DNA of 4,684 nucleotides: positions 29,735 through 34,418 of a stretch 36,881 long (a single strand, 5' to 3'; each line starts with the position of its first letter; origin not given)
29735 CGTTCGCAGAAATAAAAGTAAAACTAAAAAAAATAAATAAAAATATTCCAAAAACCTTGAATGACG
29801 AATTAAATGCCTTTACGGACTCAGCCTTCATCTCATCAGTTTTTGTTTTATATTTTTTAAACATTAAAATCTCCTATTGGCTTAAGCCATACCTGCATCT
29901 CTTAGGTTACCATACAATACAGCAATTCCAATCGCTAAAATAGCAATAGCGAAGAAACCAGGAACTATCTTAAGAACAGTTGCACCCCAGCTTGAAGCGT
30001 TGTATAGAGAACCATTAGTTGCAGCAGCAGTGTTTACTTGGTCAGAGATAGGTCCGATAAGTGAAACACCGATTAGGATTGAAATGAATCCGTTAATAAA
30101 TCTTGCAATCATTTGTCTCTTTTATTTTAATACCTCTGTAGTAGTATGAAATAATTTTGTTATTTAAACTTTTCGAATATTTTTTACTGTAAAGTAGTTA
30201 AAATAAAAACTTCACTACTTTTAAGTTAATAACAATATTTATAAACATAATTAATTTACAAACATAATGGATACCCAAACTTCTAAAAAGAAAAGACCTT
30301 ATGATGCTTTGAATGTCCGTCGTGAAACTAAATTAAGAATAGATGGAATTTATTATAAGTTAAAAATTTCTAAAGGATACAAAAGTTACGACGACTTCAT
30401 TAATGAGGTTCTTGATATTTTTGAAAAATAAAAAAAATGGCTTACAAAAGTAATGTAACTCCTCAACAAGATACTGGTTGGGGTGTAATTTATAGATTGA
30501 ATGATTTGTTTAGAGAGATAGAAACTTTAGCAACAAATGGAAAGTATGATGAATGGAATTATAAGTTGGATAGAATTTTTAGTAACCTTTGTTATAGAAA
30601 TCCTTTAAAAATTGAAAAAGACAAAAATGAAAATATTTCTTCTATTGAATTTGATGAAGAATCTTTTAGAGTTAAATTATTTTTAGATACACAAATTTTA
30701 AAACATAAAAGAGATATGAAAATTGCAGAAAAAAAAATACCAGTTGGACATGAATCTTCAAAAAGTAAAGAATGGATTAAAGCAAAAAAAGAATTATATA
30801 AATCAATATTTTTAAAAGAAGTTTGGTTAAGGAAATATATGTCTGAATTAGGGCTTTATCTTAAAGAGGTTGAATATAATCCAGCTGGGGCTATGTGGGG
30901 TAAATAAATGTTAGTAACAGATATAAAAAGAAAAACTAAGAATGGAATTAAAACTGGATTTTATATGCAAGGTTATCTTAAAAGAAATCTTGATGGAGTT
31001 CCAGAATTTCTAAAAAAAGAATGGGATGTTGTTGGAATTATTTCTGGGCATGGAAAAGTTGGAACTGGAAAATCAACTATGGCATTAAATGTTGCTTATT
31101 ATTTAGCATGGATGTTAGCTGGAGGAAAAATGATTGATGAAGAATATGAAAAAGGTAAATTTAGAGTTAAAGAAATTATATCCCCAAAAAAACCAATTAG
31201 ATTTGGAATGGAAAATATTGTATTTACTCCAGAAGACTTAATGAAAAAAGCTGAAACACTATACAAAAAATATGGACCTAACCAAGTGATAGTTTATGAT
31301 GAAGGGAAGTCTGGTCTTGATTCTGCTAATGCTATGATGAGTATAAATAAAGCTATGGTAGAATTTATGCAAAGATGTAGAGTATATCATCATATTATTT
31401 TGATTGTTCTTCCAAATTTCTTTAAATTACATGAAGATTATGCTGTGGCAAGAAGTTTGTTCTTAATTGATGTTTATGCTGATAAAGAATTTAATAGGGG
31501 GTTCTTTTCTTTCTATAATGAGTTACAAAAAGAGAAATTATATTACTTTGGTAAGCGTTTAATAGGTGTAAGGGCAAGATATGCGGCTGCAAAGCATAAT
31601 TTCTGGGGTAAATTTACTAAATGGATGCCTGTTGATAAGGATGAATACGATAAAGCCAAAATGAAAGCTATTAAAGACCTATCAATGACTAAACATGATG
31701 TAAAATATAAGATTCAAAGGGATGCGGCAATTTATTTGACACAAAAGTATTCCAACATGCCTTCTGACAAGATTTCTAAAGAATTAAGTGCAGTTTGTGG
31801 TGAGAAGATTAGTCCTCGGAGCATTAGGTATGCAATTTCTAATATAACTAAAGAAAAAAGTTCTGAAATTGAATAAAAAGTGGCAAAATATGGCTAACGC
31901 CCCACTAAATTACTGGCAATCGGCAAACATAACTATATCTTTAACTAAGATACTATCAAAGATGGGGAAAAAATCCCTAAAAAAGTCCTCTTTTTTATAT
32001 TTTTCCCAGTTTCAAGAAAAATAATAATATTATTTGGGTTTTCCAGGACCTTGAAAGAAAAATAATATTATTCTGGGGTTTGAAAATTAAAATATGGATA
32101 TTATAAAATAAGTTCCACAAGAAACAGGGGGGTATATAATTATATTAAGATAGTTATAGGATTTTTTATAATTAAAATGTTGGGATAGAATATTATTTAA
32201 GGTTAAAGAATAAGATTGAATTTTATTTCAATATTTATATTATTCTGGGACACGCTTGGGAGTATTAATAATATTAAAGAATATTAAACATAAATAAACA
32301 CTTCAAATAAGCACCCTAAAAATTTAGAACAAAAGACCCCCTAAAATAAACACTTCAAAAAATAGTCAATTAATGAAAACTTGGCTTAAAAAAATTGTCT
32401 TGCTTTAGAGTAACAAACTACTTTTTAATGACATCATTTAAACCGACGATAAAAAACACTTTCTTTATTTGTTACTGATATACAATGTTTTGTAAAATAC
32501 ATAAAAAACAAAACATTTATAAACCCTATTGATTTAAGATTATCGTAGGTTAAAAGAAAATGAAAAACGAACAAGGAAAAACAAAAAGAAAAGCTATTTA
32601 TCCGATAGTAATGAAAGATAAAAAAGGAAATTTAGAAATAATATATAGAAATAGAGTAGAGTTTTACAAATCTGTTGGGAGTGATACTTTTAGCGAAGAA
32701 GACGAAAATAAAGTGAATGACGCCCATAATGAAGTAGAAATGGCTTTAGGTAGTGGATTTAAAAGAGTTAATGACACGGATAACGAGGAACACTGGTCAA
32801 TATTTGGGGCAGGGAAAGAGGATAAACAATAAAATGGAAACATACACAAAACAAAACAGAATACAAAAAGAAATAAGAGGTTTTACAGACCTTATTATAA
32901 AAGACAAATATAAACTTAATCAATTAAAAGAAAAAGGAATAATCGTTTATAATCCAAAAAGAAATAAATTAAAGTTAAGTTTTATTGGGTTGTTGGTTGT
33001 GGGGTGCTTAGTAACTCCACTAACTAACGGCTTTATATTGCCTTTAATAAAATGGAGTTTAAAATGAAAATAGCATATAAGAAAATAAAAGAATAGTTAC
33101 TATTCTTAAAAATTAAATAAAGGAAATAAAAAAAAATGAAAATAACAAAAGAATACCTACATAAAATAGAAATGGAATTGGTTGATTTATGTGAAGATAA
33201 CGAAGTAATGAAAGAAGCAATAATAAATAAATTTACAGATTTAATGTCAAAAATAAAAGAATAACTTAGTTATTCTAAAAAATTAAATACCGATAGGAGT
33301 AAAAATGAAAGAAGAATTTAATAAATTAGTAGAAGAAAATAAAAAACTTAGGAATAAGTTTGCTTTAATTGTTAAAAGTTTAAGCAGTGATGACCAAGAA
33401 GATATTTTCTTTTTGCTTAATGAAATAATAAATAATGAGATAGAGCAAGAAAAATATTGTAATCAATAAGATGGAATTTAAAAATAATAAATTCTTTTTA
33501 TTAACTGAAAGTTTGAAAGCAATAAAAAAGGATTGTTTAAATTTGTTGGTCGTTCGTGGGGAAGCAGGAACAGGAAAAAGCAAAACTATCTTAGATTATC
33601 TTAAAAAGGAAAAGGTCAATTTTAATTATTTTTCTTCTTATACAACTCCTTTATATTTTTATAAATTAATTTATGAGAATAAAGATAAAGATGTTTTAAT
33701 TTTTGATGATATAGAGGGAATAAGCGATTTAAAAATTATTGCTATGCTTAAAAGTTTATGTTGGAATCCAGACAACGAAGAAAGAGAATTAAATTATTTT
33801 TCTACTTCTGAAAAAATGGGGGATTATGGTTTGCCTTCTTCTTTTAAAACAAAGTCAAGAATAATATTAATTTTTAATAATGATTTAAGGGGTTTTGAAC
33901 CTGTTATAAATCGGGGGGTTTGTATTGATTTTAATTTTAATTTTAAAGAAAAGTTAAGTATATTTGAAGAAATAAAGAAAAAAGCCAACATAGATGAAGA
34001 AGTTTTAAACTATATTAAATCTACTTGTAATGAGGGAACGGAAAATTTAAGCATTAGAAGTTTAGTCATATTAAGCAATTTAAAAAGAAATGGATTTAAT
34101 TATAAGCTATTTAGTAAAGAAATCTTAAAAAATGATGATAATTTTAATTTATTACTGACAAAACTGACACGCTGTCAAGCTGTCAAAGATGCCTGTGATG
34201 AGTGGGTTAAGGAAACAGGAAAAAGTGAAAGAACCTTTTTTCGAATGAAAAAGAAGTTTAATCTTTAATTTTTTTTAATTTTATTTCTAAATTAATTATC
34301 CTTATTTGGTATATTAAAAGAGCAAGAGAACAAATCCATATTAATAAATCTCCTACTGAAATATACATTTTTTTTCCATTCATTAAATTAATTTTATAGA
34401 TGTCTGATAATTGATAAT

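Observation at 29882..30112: Capsid-like 76-aa double-helix hydrophobic protein with no tailed-virus hallmarks: candidate new spindle-type archaeal virus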

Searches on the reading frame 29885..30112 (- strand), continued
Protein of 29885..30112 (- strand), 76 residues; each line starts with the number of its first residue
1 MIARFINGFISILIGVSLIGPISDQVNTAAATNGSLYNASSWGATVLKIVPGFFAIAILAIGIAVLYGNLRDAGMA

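Call 85: search_protein_families(library=pfam, max_evalue=0.001, proteins=[L001:565-2226:-, L001:2638-3057:+, L001:3064-3429:+, L001:5392-5709:+, L001:6053-6784:+, L001:7636-8328:+, L001:9684-10775:+, L001:10951-12732:+, L001:13164-16622:+, L001:16628-17035:+])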
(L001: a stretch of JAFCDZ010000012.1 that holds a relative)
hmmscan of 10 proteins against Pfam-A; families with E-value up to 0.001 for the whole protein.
L001:565-2226:- (553 aa): 1 family
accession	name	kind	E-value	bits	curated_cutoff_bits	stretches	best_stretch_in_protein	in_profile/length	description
PF00493.29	MCM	-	9.5e-07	28.6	23.3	1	76-205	2-133/224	MCM P-loop domain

L001:2638-3057:+ (139 aa): 0 families

L001:3064-3429:+ (121 aa): 0 families

L001:5392-5709:+ (105 aa): 0 families

L001:6053-6784:+ (243 aa): 1 family
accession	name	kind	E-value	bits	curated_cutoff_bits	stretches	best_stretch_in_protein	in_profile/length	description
PF00145.23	DNA_methylase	-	1.4e-07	31.7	22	1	17-94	2-77/324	C-5 cytosine-specific DNA methylase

L001:7636-8328:+ (230 aa): 0 families

L001:9684-10775:+ (363 aa): 0 families

L001:10951-12732:+ (593 aa): 0 families

L001:13164-16622:+ (1152 aa): 1 family
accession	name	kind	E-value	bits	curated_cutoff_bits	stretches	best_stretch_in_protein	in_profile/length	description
PF13620.12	CarboxypepD_reg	-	0.00015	22.4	32.3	0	850-917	7-74/82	Carboxypeptidase regulatory-like domain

L001:16628-17035:+ (135 aa): 0 families

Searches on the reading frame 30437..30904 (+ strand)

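Call 9: search_protein_families(library=pfam, max_evalue=0.05, proteins=[window:30437-30904:+])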
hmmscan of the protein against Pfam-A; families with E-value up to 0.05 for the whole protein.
seq(156 aa): 0 families

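Call 10: search_protein_families(library=phrogs, max_evalue=0.05, proteins=[window:30437-30904:+])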
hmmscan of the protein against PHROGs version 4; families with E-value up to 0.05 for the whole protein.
seq(156 aa): 1 family
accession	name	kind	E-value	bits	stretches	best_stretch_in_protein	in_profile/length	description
phrog_34986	-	unknown function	0.0006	20.1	1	110-156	93-143/303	-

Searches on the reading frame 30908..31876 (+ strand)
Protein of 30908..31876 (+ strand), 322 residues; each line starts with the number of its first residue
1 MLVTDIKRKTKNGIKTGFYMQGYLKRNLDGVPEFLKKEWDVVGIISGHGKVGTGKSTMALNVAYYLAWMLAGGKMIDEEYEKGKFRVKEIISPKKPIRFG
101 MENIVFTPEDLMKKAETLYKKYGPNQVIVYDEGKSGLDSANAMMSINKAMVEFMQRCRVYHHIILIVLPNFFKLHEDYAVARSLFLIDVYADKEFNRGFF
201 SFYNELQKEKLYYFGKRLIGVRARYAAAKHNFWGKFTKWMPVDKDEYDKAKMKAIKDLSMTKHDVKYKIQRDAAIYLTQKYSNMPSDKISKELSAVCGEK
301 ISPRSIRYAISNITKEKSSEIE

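Call 9: search_protein_families(library=pfam, max_evalue=0.05, proteins=[window:30908-31873:+])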
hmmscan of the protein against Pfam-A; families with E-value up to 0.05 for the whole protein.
seq(322 aa): 1 family
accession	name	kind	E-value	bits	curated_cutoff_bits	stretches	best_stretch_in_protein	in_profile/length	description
PF07553.16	Lipoprotein_Ltp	-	0.011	16.4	23.2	1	279-313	14-48/48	Host cell surface-exposed lipoprotein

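Call 10: search_protein_families(library=phrogs, max_evalue=0.05, proteins=[window:30908-31873:+])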
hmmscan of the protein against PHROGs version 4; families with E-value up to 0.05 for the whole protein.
seq(322 aa): 2 families
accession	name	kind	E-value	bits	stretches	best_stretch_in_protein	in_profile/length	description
phrog_5484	-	DNA, RNA and nucleotide metabolism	0.0029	18.2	0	48-81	34-67/239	DnaA-like replication initiation protein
phrog_38691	-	unknown function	0.0038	17.6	0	33-67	19-51/258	-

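Call 58: search_solved_structures(query=window:30908-31876:+, max_evalue=1)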
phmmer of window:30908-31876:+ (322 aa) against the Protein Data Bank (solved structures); distinct sequences matched with E-value up to 1: 0.

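Call 61: find_homologous_proteins(query=window:30908-31876:+, max_evalue=0.001)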
Query window:30908-31876:+ (322 aa): 354 proteins with E <= 0.001 among 1015 candidates; the best 120 are listed.
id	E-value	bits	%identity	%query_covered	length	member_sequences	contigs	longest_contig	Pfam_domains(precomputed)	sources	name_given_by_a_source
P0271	3.4e-190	649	87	100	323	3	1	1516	-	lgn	-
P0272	1.4e-189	647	87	100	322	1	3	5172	-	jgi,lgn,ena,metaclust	metaclust:\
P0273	1.8e-183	627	85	100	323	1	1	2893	-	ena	-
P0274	2.1e-182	624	85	100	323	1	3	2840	-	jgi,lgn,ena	jgi:hypothetical protein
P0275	7.6e-182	622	86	100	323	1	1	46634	-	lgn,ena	-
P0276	1.1e-181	621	85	100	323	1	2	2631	-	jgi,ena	-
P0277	4.4e-180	616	84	100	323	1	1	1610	-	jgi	-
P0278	9.8e-179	612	83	100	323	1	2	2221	-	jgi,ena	jgi:hypothetical protein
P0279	5.9e-175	599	80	100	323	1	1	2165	-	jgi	-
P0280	1.9e-173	594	80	100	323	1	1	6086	-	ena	-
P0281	1.5e-172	591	80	100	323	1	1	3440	-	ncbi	-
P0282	5.7e-171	586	79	100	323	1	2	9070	-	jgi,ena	-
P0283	5.0e-169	580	79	100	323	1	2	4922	-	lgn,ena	-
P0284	1.1e-166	572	78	100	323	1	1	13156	-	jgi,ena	-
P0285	1.1e-166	572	78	100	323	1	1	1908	-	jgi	-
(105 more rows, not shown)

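Call 64: search_solved_structures(query=A2, max_evalue=1)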
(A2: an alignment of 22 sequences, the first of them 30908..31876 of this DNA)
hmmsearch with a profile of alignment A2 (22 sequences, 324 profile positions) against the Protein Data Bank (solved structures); distinct sequences matched with E-value up to 1: 0.

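Call 72: search_dna_similar(query=window:30908-31876:+, collection=phages, mode=protein, max_evalue=0.01, max_rows=15)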
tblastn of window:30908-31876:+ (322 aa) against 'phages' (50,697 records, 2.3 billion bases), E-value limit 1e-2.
No match.

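Call 86: predict_structure(alignment_id=A2)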
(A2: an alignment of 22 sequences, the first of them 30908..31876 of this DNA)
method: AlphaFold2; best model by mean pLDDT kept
length: 322 residues; sequences in the alignment: 22
mean_pLDDT: 75.0   pTM: 0.72
mean pLDDT of the five models: 75.0, 67.4, 67.2, 65.8, 60.8
residues with pLDDT >= 90: 56; 70-90: 163; 50-70: 70; < 50: 33
segments of 3 or more residues with pLDDT < 50: 1-4, 135-141, 174-176, 213-231
pLDDT, mean of each block of 10 residues (from residue 1): 53 63 78 77 73 80 91 86 78 89 85 87 91 54 57 64 82 53 77 75 69 41 35 70 87 75 79 94 93 92 88 84 77
secondary structure, 60 per line:
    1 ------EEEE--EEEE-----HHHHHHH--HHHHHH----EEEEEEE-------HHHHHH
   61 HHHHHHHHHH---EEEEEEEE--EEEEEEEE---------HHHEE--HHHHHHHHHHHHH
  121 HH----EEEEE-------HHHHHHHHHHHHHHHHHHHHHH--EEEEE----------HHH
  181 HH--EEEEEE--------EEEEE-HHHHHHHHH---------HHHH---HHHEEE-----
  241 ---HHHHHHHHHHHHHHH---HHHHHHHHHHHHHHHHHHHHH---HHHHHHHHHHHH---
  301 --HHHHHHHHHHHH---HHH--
elements in order: E7-10 E13-16 H22-28 H31-36 E41-47 H55-70 E74-81 E84-91 H108-122 E127-131 H139-160 E163-167 H178-182 E185-190 E199-203 H205-213 H223-226 E233-235 H244-258 H262-282 H286-297 H303-314

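Call 89: fold_search(model_id=the predicted structure, library=pdb)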
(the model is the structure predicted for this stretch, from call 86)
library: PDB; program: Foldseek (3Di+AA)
matches with E <= 10: 1288; with E <= 0.001: 0
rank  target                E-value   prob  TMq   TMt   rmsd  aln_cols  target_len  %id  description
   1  8rav_B                1.1e-03  0.93  0.26  0.12  16.1       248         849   12  The crystal structure of DNA-bound human MutSbeta (MSH2/MSH3) in the canonical mismatch bound conformation with ADP bo (released 2025-06-11)
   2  4ppg                  2.1e-03  0.99  0.28  0.29   9.4       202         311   13  Mycobacterium tuberculosis RecA citrate bound low temperature structure IIA-BR (released 2015-03-18)
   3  7s65_A                2.4e-03  0.99  0.30  0.22  11.6       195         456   13  Compressed conformation of nighttime state KaiC (released 2021-09-22)
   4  8rxc_C                3.0e-03  0.98  0.31  0.25  12.7       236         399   13  RadA helicase from Streptococcus pneumoniae coordinating dsDNA (released 2024-10-30)
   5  8rz7_A                3.0e-03  0.92  0.28  0.14  14.9       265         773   15  (CAG)2 DNA-bound MutSbeta in open form with kinked MSH2 clamp (released 2024-11-13)
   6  7ste_E                3.4e-03  0.96  0.26  0.25  14.8       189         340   14  Rad24-RFC ADP state (released 2022-04-06)
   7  4pr0                  3.6e-03  0.98  0.28  0.29   9.6       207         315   14  Mycobacterium tuberculosis RecA glycerol bound low temperature structure IIC-N3 (released 2015-03-18)
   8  8rxc_F                3.8e-03  0.98  0.29  0.25   9.0       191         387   12  RadA helicase from Streptococcus pneumoniae coordinating dsDNA (released 2024-10-30)
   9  2zrb                  3.8e-03  0.97  0.28  0.29   9.5       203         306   15  MsRecA Q196E Form II' (released 2008-12-09)
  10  6f0x_F                4.1e-03  1.00  0.34  0.38   7.5       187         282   17  Cryo-EM structure of TRIP13 in complex with ATP gamma S, p31comet, C-Mad2 and Cdc20 (released 2018-05-02)
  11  2r2a_A                4.3e-03  0.93  0.28  0.42  10.9       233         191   14  Crystal structure of N-terminal domain of zonular occludens toxin from Neisseria meningitidis (released 2007-09-04)
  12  9pev_E                4.9e-03  0.94  0.26  0.25  15.2       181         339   15  Structure of the S. cerevisiae clamp loader Replication Factor C (RFC) with mixed nucleotide occupancy (released 2025-11-12)
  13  1wbb_B                4.9e-03  0.90  0.27  0.13  13.4       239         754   12  Crystal structure of E. coli DNA mismatch repair enzyme MutS, E38A mutant, in complex with a G.T mismatch (released 2006-01-18)
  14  4psk                  5.2e-03  0.97  0.29  0.30  10.3       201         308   13  Mycobacterium tuberculosis RecA phosphate bound low temperature structure I-LT (released 2015-03-18)
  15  2zrp                  5.2e-03  0.96  0.28  0.29   9.4       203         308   17  MsRecA dATP form II' (released 2008-12-09)
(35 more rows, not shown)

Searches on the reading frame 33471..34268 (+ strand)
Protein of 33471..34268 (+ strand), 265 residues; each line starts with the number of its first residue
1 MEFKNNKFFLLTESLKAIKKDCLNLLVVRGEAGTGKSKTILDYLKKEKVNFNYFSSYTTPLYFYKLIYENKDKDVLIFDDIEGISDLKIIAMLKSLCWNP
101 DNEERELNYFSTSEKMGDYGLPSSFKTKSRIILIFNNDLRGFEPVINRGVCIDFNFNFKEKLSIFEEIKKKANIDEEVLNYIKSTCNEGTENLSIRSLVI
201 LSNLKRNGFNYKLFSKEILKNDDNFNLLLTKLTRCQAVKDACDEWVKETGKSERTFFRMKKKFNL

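Call 9: search_protein_families(library=pfam, max_evalue=0.05, proteins=[window:33471-34265:+])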
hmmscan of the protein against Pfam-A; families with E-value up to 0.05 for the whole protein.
seq(265 aa): 4 families
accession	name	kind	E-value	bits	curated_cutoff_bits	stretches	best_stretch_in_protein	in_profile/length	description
PF13401.12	AAA_22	-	0.0067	17.2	27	0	25-68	7-55/130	AAA domain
PF13191.12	AAA_16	-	0.0074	17.2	32.6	1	11-45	12-46/167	AAA ATPase domain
PF12775.13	AAA_7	-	0.027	14.5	25.8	1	27-73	37-88/181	P-loop containing dynein motor region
PF20720.3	nSTAND3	-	0.038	14.1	27.2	1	24-87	18-80/155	Novel STAND NTPase 3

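Call 10: search_protein_families(library=phrogs, max_evalue=0.05, proteins=[window:33471-34265:+])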
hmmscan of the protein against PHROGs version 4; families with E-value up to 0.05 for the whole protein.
seq(265 aa): 3 families
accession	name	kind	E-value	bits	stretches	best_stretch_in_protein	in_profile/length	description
phrog_1250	-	unknown function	5.8e-16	59.4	1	5-140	86-224/327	unknown function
phrog_16744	-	unknown function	0.026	15.4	1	229-253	19-44/47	-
phrog_27900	-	unknown function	0.028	15.5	0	157-231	6-78/133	-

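Call 59: search_solved_structures(query=window:33471-34268:+, max_evalue=1)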
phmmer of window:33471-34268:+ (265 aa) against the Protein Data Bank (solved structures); distinct sequences matched with E-value up to 1: 4.
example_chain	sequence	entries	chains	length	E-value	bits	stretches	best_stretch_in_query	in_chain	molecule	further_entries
8d89_A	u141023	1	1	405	0.0079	18.6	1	19-124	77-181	Glycoside Hydrolase Family 5 Endo-mannanase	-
5cqs_A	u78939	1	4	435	0.034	16.5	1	130-184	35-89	Elongator complex protein 1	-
8xjc_A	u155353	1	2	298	0.039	16.3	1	137-209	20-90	haemophore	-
6qk7_A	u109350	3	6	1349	0.044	16.1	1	130-184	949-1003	Elongator complex protein 1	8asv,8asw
